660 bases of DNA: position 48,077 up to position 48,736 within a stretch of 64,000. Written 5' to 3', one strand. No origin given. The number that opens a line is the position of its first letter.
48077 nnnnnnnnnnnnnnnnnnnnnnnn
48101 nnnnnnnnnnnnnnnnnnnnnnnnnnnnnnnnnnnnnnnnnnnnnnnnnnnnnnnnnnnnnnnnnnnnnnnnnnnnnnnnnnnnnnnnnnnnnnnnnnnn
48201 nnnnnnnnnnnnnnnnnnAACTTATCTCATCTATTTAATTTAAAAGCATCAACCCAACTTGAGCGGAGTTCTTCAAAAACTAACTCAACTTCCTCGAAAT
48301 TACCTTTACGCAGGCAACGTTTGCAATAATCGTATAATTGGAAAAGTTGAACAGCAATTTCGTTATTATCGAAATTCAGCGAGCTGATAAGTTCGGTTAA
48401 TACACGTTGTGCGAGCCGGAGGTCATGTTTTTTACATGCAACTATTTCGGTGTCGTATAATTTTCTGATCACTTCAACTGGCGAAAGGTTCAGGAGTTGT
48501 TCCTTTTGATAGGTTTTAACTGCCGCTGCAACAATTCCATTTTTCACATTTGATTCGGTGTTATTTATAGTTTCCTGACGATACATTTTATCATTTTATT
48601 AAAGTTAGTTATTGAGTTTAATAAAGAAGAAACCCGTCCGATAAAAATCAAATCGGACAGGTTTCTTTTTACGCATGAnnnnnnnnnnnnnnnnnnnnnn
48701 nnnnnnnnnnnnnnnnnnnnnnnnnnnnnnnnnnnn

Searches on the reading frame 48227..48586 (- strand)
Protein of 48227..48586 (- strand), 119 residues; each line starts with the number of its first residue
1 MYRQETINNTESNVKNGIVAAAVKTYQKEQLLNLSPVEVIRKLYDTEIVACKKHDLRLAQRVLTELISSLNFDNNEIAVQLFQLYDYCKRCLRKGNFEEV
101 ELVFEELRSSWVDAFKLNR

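Call 70: search_protein_families(library=pfam, proteins=[window:48227-48586:-], max_evalue=0.001)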
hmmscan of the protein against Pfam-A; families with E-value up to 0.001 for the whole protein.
window:48227-48586:- (119 aa): 1 family
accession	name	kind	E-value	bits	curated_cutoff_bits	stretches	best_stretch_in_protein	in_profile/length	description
PF02561.19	FliS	-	1.8e-11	44.8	26.7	1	52-113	44-113/115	Flagellar protein FliS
